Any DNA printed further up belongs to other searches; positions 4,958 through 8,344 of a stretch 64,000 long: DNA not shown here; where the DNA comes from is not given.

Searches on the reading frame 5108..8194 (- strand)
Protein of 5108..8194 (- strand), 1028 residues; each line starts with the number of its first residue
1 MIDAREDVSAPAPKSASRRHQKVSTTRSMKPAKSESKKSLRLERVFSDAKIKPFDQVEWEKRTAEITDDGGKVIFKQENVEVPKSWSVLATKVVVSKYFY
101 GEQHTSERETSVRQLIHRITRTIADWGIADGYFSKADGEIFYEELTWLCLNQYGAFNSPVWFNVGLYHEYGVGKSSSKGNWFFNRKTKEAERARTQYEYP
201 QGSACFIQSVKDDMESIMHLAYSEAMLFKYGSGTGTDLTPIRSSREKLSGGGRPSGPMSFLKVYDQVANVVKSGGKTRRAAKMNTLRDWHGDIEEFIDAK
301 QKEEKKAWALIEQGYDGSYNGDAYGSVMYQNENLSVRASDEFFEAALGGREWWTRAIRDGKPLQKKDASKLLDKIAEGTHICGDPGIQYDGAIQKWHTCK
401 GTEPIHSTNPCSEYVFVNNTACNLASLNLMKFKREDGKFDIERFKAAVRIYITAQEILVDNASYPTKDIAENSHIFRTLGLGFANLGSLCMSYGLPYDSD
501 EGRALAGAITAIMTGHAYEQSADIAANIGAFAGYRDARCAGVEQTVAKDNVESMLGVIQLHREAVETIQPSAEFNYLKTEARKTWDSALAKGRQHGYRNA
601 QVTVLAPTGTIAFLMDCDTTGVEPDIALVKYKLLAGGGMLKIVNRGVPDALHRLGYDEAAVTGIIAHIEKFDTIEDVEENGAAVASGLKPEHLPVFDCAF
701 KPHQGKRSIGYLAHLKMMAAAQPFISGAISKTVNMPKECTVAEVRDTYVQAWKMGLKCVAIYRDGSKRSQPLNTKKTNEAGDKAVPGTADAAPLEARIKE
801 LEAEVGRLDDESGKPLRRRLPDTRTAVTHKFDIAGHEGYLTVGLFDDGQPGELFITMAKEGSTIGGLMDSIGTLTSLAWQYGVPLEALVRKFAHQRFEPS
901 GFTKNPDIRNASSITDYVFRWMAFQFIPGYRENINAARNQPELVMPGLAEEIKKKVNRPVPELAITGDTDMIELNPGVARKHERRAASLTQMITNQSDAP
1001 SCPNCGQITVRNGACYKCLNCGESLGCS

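Call 48: search_protein_families(library=pfam, proteins=[window:5108-8194:-])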
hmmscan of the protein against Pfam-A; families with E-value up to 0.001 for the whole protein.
window:5108-8194:- (1028 aa): 3 families
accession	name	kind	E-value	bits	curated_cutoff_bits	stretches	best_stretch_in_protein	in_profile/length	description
PF02867.20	Ribonuc_red_lgC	-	7.3e-126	421.3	23.9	1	203-762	1-523/523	Ribonucleotide reductase, barrel domain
PF08471.15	Ribonuc_red_2_N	-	2.7e-18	66.5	27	1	71-152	2-103/103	Class II vitamin B12-dependent ribonucleotide reductase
PF12637.14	TSCPD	-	1.8e-10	41.4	22.8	1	836-922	12-84/88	TSCPD domain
